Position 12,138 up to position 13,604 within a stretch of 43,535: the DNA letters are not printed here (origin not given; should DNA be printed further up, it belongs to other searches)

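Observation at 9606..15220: A deoxy-sugar branch whose DegT-family enzyme has His at the catalytic Lys position and lacks the E1 iron-sulfur cysteines (3,6-dideoxyhexose-like pathway)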

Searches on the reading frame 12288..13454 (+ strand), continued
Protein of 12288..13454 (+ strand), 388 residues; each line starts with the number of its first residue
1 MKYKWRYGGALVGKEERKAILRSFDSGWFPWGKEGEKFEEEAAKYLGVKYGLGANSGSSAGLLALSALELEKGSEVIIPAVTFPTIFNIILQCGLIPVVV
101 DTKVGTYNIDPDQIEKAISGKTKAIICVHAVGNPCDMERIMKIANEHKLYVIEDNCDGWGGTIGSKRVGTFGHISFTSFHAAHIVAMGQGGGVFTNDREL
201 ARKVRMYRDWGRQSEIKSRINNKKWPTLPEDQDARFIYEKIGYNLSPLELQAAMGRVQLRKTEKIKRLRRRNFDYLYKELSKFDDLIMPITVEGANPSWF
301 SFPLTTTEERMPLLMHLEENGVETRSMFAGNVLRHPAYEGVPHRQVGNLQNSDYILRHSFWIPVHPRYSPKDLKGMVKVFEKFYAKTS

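Call 29: list_cluster_members(proteins=[P0122, P0125, P0128, P0133, P0141, P0145, P0154, P0214, P0131, P0144])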
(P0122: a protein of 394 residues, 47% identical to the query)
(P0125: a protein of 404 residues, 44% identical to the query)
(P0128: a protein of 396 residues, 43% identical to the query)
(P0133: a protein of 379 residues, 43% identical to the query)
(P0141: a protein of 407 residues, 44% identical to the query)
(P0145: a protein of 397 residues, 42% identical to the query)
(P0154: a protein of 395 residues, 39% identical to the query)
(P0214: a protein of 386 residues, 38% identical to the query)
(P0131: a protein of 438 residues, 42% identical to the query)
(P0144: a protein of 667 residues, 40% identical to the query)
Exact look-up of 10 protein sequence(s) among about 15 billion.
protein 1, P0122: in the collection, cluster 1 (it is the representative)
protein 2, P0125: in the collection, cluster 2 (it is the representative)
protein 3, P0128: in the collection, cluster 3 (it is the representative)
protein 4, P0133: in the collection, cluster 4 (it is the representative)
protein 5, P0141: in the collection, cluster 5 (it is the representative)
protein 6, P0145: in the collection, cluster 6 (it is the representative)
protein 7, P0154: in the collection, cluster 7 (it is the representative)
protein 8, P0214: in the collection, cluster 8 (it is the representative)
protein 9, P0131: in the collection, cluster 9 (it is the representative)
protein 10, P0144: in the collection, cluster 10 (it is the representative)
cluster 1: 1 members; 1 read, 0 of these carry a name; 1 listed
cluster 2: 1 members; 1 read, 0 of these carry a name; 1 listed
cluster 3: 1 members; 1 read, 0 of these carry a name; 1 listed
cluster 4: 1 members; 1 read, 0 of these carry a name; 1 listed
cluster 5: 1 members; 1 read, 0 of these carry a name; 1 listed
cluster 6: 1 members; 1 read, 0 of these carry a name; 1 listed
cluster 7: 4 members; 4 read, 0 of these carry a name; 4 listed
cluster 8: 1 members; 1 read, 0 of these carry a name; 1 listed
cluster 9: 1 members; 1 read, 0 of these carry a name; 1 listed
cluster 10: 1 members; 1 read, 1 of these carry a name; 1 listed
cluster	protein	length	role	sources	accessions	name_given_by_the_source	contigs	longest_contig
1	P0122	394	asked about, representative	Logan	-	-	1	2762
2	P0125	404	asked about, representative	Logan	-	-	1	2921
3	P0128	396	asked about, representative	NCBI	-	-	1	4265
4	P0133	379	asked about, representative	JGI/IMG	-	-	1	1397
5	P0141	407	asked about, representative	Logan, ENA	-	-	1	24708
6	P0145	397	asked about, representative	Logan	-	-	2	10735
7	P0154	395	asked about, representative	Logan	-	-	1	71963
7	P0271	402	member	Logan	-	-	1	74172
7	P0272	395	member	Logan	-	-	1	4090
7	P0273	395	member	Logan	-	-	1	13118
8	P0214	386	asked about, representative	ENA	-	-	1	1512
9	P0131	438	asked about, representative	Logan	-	-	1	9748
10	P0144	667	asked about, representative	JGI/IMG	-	CDP-6-deoxy-D-xylo-4-hexulose-3-dehydrase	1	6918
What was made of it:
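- Tried and rejected: Cluster look-up of 10 cluster-free representatives returned no names or organisms (call 29).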

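Call 32: search_protein_families(library=phrogs, proteins=[window:12288-13454:+], max_evalue=0.001)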
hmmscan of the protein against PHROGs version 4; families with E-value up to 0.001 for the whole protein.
window:12288-13454:+ (388 aa): 1 family
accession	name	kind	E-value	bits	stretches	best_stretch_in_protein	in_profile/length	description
phrog_3139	-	other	1.2e-62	213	1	27-337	31-345/387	aminotransferase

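Call 33: find_related_loci(query=window:12288-13454:+, collection=viral_contigs, flank=10000)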
Query window:12288-13454:+ (388 aa) in viral_contigs; peptide patterns used: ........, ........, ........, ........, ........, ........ (x = any residue, [..] = any of these).
4 stretches matched a pattern, but none encodes a relative of the query by tblastn (E <= 1e-3).
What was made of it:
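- Tried and rejected: A single-protein scan of IMG/VR found nothing (call 33).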

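Call 35: find_related_loci(query=A1, collection=viral_contigs, flank=10000)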
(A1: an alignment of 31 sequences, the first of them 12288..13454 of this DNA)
Query A1 (388 aa) in viral_contigs; peptide patterns used: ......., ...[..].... (x = any residue, [..] = any of these).
50 stretches matched a pattern; 28 encode a relative of the query (tblastn E <= 1e-3); 28 distinct loci.
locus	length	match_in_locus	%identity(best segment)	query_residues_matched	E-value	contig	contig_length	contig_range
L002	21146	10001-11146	76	1-384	0e+0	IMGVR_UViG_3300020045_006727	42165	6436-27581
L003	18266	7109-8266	70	1-388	0e+0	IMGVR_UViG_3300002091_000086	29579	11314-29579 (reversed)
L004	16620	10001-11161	71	1-388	0e+0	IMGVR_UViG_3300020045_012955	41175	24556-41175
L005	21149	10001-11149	69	1-384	0e+0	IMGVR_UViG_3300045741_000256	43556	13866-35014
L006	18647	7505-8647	69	6-384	2e-180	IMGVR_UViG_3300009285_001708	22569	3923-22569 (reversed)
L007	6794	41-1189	69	4-385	0e+0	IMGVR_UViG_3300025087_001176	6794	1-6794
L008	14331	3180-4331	69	2-384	3e-172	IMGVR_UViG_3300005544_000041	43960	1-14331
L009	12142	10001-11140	61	6-384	9e-162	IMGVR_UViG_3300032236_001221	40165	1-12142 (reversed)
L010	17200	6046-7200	64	3-388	1e-160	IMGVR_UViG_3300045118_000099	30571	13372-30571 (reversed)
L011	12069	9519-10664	61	4-384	4e-158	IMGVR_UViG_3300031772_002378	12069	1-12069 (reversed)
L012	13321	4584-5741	60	6-384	4e-154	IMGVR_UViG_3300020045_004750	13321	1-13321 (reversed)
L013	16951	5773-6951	60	1-388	3e-154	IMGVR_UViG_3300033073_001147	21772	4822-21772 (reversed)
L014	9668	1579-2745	59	1-384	1e-153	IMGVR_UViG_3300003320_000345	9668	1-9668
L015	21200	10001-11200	57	1-384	3e-151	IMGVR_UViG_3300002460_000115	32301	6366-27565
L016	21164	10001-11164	59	1-384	3e-151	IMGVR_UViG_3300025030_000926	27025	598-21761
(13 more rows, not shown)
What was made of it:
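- Tried and rejected: An alignment query was needed (call 35).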

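Call 44: search_solved_structures(query=A1, max_evalue=1e-40, show_alignments=5)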
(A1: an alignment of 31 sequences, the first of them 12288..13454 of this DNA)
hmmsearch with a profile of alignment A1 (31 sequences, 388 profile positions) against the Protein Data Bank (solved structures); distinct sequences matched with E-value up to 1e-40: 25.
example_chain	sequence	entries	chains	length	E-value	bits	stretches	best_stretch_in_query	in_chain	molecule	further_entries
3bcx_A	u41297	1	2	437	1.4e-100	339.9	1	8-384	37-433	CDP-6-deoxy-L-threo-D-glycero-4-hexulose-3-dehydrase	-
3bb8_A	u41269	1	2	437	2e-99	336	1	8-384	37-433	CDP-4-keto-6-deoxy-D-glucose-3-dehydrase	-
3b8x_A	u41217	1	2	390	2.3e-64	220.6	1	13-379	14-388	Pyridoxamine 5-phosphate-dependent dehydrase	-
2gms_A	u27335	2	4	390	2.9e-64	220.3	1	13-379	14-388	Putative pyridoxamine 5-phosphate-dependent dehydrase, Wbdk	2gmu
2r0t_A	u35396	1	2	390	2.9e-64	220.3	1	13-379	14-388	Pyridoxamine 5-phosphate-dependent dehydrase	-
7b0d_A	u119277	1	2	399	3.6e-64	220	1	13-380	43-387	Glutamine--scyllo-inositol transaminase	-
3gr9_A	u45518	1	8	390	4.3e-64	219.7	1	13-379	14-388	ColD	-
3frk_A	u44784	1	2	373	1.5e-56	194.9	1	19-382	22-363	QdtB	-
7b0m_AAA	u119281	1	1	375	1.2e-55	191.9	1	13-343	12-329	Sugar aminotransferase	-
7l7x_AAA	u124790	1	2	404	2.8e-55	190.7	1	15-385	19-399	DegT/DnrJ/EryC1/StrS aminotransferase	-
3bn1_A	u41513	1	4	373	3.5e-54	187.1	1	13-212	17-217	Perosamine synthetase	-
3dr7_A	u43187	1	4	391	4.4e-54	186.8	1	13-212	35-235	Putative perosamine synthetase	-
3dr4_A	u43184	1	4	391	7.5e-54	186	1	13-212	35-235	Putative perosamine synthetase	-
7n63_A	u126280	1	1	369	3.5e-52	180.5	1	18-211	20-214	Putative aminotransferase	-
9wvy_A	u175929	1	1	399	9.8e-49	169.2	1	7-370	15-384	Putative NDP-4-keto-6-deoxyglucose-3-dehydratase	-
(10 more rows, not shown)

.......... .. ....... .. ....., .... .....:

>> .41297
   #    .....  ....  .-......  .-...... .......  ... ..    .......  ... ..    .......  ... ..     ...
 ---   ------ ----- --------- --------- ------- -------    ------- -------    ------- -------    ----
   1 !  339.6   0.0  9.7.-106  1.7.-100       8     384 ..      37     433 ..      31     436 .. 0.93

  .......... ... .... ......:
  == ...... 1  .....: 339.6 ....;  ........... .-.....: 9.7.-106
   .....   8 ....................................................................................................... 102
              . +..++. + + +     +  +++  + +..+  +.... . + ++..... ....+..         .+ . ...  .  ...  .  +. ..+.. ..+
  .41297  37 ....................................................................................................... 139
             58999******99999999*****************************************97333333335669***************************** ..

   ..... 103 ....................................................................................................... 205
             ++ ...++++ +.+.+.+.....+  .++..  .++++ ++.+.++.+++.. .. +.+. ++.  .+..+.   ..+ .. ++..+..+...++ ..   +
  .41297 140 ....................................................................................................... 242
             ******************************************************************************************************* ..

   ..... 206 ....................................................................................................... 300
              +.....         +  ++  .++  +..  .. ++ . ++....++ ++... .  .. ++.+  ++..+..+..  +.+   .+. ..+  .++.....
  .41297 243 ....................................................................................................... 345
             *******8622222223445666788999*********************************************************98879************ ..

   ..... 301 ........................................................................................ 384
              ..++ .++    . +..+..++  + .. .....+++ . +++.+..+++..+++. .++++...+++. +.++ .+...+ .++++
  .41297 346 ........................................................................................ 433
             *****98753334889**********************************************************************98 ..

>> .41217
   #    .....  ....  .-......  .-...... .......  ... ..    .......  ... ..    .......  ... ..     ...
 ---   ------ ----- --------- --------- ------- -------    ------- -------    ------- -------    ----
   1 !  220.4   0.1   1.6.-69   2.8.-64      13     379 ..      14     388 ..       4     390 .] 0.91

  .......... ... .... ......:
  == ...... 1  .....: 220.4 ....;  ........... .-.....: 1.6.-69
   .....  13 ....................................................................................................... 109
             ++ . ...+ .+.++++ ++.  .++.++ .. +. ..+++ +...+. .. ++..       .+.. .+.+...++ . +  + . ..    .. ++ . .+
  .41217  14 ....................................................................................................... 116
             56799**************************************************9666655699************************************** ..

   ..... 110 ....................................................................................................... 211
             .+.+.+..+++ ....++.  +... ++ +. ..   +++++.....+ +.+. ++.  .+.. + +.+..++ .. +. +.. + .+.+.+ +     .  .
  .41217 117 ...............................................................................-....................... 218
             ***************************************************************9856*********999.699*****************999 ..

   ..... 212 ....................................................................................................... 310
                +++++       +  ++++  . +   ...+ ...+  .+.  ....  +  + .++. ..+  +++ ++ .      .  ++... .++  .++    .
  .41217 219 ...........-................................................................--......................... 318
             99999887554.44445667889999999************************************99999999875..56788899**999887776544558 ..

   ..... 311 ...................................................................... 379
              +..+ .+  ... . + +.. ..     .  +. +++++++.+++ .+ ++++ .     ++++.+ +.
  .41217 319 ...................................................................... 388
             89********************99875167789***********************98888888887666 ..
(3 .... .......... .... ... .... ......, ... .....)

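Call 46: find_related_loci(query=A2, collection=genome_contigs, flank=10000)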
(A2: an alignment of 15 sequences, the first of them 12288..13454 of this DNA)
Query A2 (388 aa) in genome_contigs; peptide patterns used: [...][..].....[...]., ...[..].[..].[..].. (x = any residue, [..] = any of these).
316 stretches matched a pattern; 252 encode a relative of the query (tblastn E <= 1e-3); the best 80 are kept; 80 distinct loci.
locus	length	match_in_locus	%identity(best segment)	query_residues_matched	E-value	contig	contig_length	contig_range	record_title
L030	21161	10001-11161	71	1-387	0e+0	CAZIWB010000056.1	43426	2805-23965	MAG TPA_asm: uncultured Cellvibrionaceae bacterium isolate SRP193066_co1_141 genome assembly, contig: NODE_1011_length_4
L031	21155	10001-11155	62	2-388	4e-161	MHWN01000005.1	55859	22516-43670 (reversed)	MAG: Candidatus Zambryskibacteria bacterium RIFCSPLOWO2_02_FULL_39_26 rifcsplowo2_02_scaffold_1354, whole genome shotgun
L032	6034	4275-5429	61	6-384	1e-137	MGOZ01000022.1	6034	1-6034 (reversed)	MAG: Coxiella sp. RIFCSPHIGHO2_12_FULL_42_15 rifcsphigho2_12_scaffold_27796, whole genome shotgun sequence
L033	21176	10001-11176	42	2-386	3e-100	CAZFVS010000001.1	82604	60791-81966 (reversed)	MAG TPA_asm: uncultured Gammaproteobacteria bacterium isolate SRP269290_co2_8 genome assembly, contig: NODE_201_length_8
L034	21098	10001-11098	46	2-369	1e-95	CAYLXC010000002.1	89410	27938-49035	MAG TPA_asm: uncultured Gammaproteobacteria bacterium isolate SRP178908_co2_35 genome assembly, contig: NODE_37_length_8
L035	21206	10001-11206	42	6-386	8e-95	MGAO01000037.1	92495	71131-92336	MAG: Candidatus Roizmanbacteria bacterium RIFCSPLOWO2_01_FULL_40_14 rifcsplowo2_01_scaffold_425, whole genome shotgun se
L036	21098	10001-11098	44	2-369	7e-93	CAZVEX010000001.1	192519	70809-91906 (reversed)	MAG TPA_asm: uncultured Gammaproteobacteria bacterium isolate binchicken_co38_210 genome assembly, contig: NODE_177_leng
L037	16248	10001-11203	41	2-380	9e-92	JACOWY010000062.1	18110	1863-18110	MAG: Candidatus Chisholmbacteria bacterium isolate NC_groundwater_139_Ag_S-0.1um_49_11 S4_GD2017_2_S1_scaffold_2700, who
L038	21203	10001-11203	40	6-383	6e-92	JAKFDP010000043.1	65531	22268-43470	MAG: Anaerobacillus sp. isolate LC050 contig-124_335, whole genome shotgun sequence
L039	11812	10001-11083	44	7-369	5e-92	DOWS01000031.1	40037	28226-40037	MAG TPA_asm: Candidatus Daviesbacteria bacterium isolate UBA9644 contig_1543, whole genome shotgun sequence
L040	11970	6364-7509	43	1-381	6e-91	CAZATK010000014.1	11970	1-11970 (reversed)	MAG TPA_asm: uncultured Candidatus Saccharibacteria bacterium isolate SRP178908_co1_176 genome assembly, contig: NODE_38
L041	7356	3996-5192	40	7-377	1e-90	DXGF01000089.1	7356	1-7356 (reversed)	MAG TPA_asm: Candidatus Dorea gallistercoris isolate ChiSxjej1B13-11762 ChiSxjej1B13M5__C190075_L7356_SAMN08009907, whol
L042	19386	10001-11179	40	6-385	2e-90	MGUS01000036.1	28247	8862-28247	MAG: Elusimicrobia bacterium RIFCSPLOWO2_01_FULL_60_11 rifcsplowo2_01_scaffold_21348, whole genome shotgun sequence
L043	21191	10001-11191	40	8-385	1e-90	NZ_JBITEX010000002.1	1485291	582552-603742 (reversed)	Lentzea sp. NPDC051213 NPDC051213_120_B3.ctg-0002, whole genome shotgun sequence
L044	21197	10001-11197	40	7-377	3e-90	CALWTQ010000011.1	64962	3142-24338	MAG: uncultured Mediterraneibacter sp. isolate BRZ_GH__bin5 genome assembly, contig: BRZ_GH__NODE_425_length_64962_cov_1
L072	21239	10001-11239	38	4-388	1e-82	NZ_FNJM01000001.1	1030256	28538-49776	Clostridium gasigenes strain DSM 12272, whole genome shotgun sequence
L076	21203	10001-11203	36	6-378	3e-80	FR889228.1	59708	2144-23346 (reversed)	Butyrivibrio sp. CAG:318 genomic scaffold, scf37, whole genome shotgun sequence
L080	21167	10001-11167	38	7-383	1e-78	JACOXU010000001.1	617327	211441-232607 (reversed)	MAG: Candidatus Levyibacteriota bacterium isolate NC_groundwater_161_Ag_S-0.1um_37_19 S4_GD2017_2_S1_scaffold_10, whole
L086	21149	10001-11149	37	2-385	3e-75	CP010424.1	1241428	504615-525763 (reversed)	MAG: archaeon GW2011_AR10 chromosome, complete genome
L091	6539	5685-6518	41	9-271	2e-61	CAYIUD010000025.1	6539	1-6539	MAG TPA_asm: uncultured Pseudomonadales bacterium isolate ERP119705_co5_501 genome assembly, contig: NODE_15894_length_6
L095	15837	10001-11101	33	13-366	2e-55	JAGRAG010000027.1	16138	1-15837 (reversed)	MAG: Bdellovibrionales bacterium isolate HKST-UBA12 2015-01-06_1_(paired)_contig_153418, whole genome shotgun sequence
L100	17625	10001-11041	33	11-383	7e-53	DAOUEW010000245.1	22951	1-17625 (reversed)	MAG TPA_asm: Anaerolineae bacterium isolate N9_380 k139_916736, whole genome shotgun sequence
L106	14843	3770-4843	33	11-378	1e-49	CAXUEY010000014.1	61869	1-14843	MAG TPA_asm: uncultured Ktedonobacteraceae bacterium isolate public_SRR14722276_metawrap_bin.2 genome assembly, contig:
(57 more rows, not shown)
